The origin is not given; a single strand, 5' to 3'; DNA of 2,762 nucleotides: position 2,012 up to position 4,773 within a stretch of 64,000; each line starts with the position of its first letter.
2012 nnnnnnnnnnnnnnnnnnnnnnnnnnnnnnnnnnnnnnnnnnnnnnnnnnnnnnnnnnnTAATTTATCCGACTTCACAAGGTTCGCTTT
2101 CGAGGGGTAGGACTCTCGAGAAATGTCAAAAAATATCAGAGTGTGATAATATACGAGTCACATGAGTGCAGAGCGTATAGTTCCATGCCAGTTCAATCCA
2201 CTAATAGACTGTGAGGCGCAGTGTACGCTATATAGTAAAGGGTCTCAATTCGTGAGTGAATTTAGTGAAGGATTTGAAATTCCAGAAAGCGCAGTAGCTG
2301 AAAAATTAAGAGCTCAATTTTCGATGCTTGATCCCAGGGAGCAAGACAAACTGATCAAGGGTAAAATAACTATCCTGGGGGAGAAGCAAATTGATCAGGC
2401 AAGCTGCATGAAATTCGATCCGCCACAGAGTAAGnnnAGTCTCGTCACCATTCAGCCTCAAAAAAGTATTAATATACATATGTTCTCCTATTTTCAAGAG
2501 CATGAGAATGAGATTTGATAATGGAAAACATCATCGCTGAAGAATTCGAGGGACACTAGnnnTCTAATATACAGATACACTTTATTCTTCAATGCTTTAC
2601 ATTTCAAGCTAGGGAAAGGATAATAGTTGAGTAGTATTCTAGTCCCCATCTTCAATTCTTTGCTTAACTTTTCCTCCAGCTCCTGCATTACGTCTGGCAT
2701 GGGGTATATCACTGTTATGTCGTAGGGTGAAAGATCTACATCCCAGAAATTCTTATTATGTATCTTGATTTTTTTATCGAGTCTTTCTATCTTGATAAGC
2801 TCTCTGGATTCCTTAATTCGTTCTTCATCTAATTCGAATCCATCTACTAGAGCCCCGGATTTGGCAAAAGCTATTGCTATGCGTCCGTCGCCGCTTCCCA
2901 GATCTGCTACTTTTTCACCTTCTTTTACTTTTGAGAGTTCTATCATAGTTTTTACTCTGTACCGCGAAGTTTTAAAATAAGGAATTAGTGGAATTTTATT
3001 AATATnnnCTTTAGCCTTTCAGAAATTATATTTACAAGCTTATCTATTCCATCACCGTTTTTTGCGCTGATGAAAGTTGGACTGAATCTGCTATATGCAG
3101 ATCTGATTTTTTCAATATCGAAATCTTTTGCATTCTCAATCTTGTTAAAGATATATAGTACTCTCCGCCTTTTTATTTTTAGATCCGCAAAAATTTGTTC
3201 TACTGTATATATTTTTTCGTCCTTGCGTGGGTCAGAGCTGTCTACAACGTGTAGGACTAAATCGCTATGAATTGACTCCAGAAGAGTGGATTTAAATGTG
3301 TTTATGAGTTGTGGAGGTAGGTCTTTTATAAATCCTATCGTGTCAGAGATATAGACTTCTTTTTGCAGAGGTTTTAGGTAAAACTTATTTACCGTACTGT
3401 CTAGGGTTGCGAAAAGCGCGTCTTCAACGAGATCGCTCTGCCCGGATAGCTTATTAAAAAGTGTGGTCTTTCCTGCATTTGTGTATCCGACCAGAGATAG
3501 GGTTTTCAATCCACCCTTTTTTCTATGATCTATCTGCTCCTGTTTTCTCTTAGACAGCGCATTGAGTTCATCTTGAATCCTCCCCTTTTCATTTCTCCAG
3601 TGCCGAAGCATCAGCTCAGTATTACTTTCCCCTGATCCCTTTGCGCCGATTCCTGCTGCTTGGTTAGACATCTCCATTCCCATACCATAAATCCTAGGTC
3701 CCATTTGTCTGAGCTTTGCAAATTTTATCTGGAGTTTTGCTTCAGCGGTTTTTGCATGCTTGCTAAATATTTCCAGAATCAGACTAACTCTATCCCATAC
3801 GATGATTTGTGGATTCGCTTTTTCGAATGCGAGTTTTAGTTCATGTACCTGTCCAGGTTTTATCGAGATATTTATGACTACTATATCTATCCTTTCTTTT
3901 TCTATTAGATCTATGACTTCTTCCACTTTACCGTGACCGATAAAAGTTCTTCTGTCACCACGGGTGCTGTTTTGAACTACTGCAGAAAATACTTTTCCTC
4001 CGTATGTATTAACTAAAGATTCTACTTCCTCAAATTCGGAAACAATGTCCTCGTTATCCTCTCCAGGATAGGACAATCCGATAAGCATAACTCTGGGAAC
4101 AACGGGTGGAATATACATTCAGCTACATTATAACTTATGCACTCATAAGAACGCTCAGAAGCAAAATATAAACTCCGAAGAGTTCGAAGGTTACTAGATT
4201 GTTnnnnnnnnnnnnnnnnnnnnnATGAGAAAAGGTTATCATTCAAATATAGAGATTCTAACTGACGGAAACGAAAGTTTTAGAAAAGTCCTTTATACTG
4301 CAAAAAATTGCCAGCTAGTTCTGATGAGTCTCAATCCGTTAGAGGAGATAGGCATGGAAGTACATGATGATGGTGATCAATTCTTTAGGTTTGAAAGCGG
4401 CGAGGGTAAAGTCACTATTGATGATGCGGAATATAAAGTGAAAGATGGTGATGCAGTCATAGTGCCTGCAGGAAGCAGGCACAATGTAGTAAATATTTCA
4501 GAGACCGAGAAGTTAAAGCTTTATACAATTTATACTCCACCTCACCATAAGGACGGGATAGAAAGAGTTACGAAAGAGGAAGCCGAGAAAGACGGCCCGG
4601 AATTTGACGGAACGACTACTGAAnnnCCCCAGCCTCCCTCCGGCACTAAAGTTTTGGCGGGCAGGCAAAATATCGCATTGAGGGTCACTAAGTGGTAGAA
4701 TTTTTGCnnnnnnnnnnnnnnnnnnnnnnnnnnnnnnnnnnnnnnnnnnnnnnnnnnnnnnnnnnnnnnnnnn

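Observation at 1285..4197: Triplicated 3' end of the FNR-like gene: two decayed, protein-level-conserved gene-end remnants downstream of the intact gene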

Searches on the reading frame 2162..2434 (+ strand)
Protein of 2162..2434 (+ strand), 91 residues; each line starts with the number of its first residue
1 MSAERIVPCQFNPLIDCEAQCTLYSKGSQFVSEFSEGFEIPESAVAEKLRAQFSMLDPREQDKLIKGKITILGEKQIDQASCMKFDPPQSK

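Call 20: search_protein_families(library=pfam, proteins=[window:2162-2434:+], max_evalue=0.01)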
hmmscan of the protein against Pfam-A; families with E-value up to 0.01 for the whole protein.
window:2162-2434:+ (91 aa): 0 families

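Call 64: search_protein_families(library=padloc, proteins=[window:2162-2434:+], max_evalue=0.001)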
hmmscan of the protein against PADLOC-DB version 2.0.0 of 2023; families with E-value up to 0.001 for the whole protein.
window:2162-2434:+ (91 aa): 0 families

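Call 68: search_protein_families(library=ncbifam, proteins=[window:2162-2434:+], max_evalue=0.01)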
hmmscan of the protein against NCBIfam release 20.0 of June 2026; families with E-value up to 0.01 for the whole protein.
window:2162-2434:+ (91 aa): 0 families

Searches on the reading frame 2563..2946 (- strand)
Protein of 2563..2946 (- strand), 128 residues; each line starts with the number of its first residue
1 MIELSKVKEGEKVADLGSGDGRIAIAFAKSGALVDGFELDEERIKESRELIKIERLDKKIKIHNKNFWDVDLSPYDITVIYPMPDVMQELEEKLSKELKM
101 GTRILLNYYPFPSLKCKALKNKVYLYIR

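Call 20: search_protein_families(library=pfam, proteins=[window:2563-2946:-], max_evalue=0.01)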
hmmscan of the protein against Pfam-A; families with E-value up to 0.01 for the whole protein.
window:2563-2946:- (128 aa): 10 families
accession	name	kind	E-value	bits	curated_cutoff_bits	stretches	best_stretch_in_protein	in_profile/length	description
PF06325.19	PrmA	-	5.5e-07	29.8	22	1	7-105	159-257/296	Ribosomal protein L11 methyltransferase (PrmA)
PF13847.12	Methyltransf_31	-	1.9e-05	24.8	27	1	8-108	2-111/145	Methyltransferase domain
PF13649.12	Methyltransf_25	-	2.3e-05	25.4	27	1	13-80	1-70/97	Methyltransferase domain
PF02353.26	CMAS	-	0.00018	21.4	27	1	5-79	58-132/273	Mycolic acid cyclopropane synthetase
PF05175.20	MTS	-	0.00022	21.3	23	1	8-82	30-106/170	Methyltransferase small domain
PF02475.24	TRM5-TYW2_MTfase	-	0.00068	20.1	28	1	5-102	32-131/164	TRM5/TYW2 methyltransferase domain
PF03848.20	TehB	-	0.0007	19.5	20.4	1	3-70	24-92/193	Tellurite resistance protein TehB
PF07021.18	MetW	-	0.0022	18.1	21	1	5-113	9-114/193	Methionine biosynthesis protein MetW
PF13489.12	Methyltransf_23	-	0.0077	16.4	27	1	8-77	21-84/164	Methyltransferase domain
PF00398.26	RrnaAD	-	0.0097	15.5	24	0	5-74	26-92/263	Ribosomal RNA adenine dimethylase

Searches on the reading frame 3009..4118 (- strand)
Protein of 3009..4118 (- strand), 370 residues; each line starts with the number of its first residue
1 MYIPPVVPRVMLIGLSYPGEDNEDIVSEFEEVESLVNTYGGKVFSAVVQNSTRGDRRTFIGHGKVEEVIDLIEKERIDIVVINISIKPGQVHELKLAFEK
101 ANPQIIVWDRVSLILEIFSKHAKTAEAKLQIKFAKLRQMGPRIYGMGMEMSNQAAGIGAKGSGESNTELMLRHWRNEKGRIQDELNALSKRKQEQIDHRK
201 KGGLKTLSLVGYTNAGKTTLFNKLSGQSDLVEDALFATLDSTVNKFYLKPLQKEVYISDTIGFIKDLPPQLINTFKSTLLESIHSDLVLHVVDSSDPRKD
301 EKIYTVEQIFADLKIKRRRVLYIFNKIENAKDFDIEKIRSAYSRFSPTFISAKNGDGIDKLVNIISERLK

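Call 20: search_protein_families(library=pfam, proteins=[window:3009-4118:-], max_evalue=0.01)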
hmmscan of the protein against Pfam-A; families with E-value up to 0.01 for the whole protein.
window:3009-4118:- (370 aa): 8 families
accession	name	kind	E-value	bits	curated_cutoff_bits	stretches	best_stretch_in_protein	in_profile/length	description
PF13167.11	GTP-bdg_N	-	7.1e-20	71.8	25.4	1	28-118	3-88/89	GTP-binding GTPase N-terminal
PF01926.29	MMR_HSR1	-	1.6e-17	64.1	21.9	1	208-326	3-113/113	50S ribosome-binding GTPase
PF16360.10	GTP-bdg_M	-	1.1e-16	61.6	29.5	1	121-199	1-79/79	GTP-binding GTPase Middle Region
PF02421.24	FeoB_N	-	2.2e-07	31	27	1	206-363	2-154/156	Ferrous iron transport protein B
PF03193.22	RsgA_GTPase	-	1.8e-06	28.3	30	0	174-263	75-168/174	RsgA GTPase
PF00025.27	Arf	-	0.00057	19.8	22.3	1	209-341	19-139/174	ADP-ribosylation factor family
PF16897.10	MMR_HSR1_Xtn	-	0.00097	19.5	35.2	1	319-369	57-104/106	C-terminal region of MMR_HSR1 domain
PF09439.16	SRPRB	-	0.0012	18.7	25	1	206-299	5-87/178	Signal recognition particle receptor beta subunit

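Call 60: find_homologous_proteins(query=window:3009-4118:-, max_evalue=1e-60)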
Query window:3009-4118:- (370 aa): 1692 proteins with E <= 1e-60 among 8000 candidates; the best 120 are listed.
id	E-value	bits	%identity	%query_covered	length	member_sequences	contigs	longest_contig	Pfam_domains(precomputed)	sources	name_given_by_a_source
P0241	1.4e-230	782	100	97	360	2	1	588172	PF01926.30,PF13167.12,PF02421.25,PF16360.11,PF03193.23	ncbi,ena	-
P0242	2.6e-208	709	86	100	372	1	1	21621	PF01926.30,PF13167.12,PF02421.25,PF16360.11,PF03193.23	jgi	-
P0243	8.9e-189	645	78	100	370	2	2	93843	PF01926.30,PF00025.28,PF13167.12,PF02421.25,PF16360.11,PF03193.23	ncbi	-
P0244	2.7e-178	610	74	100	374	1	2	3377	PF01926.30,PF13167.12,PF02421.25,PF16360.11,PF03193.23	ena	-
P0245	1.4e-176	605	75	100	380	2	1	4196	PF01926.30,PF13167.12,PF02421.25,PF16360.11,PF03193.23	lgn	-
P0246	9.2e-175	599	73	100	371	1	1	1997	PF01926.30,PF00025.28,PF09439.17,PF13167.12,PF02421.25,PF16360.11,PF03193.23,PF16897.11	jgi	jgi:GTP-binding protein HflX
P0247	4.7e-174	596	75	97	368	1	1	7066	PF01926.30,PF00025.28,PF13167.12,PF02421.25,PF16360.11,PF00009.34,PF03193.23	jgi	jgi:GTP-binding protein HflX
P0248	5.0e-172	590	73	97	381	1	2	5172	PF01926.30,PF13167.12,PF02421.25,PF16360.11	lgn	-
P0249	4.7e-168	577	71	98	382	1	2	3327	PF01926.30,PF13167.12,PF02421.25,PF16360.11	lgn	-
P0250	1.2e-167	575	69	100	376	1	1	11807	PF01926.30,PF13167.12,PF02421.25,PF16360.11,PF03193.23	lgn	-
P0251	2.3e-166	571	70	100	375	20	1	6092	PF01926.30,PF13167.12,PF02421.25,PF16360.11,PF00009.34,PF03193.23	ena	-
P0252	4.3e-165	567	71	99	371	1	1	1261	PF01926.30,PF13167.12,PF02421.25,PF16360.11,PF03193.23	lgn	-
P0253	1.2e-164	565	70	100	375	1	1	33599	PF01926.30,PF13167.12,PF02421.25,PF16360.11,PF03193.23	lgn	-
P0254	3.7e-164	564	70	97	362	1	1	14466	PF01926.30,PF00025.28,PF13167.12,PF02421.25,PF16360.11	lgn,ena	-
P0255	1.1e-162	559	70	97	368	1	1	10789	PF01926.30,PF13167.12,PF02421.25,PF16360.11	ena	-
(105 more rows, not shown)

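Call 61: find_encoding_contigs(protein=P0247, flank=6000, max_places=2)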
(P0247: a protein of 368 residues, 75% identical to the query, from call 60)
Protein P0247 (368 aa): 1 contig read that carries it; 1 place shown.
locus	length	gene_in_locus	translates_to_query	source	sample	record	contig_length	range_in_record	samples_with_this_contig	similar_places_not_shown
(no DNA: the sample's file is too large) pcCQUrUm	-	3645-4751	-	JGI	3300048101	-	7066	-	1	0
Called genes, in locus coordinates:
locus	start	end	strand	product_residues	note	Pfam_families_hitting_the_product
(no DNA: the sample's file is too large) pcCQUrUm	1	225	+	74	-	?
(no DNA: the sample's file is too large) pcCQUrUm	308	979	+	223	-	PF00583:Acetyltransf_1, PF13508:Acetyltransf_7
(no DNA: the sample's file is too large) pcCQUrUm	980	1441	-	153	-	PF00578:AhpC-TSA, PF08534:Redoxin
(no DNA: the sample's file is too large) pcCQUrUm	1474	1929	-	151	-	PF00072:Response_reg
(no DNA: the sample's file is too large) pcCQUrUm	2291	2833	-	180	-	PF03640:Lipoprotein_15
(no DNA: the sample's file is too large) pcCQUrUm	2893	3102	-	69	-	-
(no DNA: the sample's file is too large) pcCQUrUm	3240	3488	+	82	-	-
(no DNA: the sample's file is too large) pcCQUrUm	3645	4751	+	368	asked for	PF13167:GTP-bdg_N, PF00009:GTP_EFTU (faint), PF16360:GTP-bdg_M, PF03193:RsgA_GTPase (faint), PF00025:Arf (weak), PF01926:MMR_HSR1, PF02421:FeoB_N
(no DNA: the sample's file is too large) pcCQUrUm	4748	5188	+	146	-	PF06325:PrmA (weak), PF05175:MTS (weak)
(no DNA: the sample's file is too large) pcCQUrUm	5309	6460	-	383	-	-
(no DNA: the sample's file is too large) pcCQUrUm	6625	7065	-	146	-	PF13238:AAA_18 (weak)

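Call 62: find_encoding_contigs(protein=P0253, flank=8000, max_places=2)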
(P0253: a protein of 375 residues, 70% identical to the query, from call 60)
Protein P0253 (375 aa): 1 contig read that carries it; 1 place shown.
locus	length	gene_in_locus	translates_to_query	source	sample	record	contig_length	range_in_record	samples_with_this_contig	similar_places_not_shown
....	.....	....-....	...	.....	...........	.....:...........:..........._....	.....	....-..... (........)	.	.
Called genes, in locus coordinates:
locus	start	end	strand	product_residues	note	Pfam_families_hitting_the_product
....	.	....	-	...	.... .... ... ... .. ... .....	-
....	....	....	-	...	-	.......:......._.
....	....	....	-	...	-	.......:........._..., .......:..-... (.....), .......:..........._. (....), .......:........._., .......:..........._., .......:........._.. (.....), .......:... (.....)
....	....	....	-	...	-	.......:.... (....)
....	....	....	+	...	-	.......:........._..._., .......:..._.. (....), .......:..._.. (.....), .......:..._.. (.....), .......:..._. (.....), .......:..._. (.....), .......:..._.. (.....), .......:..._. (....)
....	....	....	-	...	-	-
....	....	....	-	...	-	-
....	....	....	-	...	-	-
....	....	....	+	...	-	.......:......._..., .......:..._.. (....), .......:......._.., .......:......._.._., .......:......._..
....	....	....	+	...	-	-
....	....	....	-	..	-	-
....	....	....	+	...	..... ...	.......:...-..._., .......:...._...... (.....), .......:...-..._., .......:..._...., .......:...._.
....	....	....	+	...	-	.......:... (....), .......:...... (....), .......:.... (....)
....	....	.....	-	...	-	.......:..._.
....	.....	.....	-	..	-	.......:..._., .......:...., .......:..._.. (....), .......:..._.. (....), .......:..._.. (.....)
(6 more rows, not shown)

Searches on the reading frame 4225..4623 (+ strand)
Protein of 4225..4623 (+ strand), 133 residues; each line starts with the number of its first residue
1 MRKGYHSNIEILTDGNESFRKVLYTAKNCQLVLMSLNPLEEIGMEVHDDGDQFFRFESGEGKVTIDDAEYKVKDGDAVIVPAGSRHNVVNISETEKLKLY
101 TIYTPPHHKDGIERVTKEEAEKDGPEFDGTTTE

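Call 20: search_protein_families(library=pfam, proteins=[window:4225-4623:+], max_evalue=0.01)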
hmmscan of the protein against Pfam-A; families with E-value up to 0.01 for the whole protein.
window:4225-4623:+ (133 aa): 7 families
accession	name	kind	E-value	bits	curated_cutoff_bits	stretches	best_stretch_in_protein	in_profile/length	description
PF07883.17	Cupin_2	-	6.5e-16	58.2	27.2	1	33-103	2-70/70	Cupin domain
PF02311.25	AraC_binding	-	1.2e-05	25.5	21.1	1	55-106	28-78/135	AraC-like ligand binding domain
PF05899.18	Cupin_3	-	0.00031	20.8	23.5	1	48-85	23-61/74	EutQ-like cupin domain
PF01957.25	NfeD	-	0.0049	17.5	29.1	1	58-92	16-49/57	NfeD-like C-terminal, partner-binding domain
PF11699.14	CENP-C_C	-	0.0055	17.4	29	1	56-96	39-79/85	Mif2/CENP-C like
PF21621.3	MPI_cupin_dom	-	0.0056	17.1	27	1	58-85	37-64/79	Mannose-6-phosphate isomerase, cupin domain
PF01050.24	MannoseP_isomer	-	0.0067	17.1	23.6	1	22-93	21-92/116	Mannose-6-phosphate isomerase C-terminal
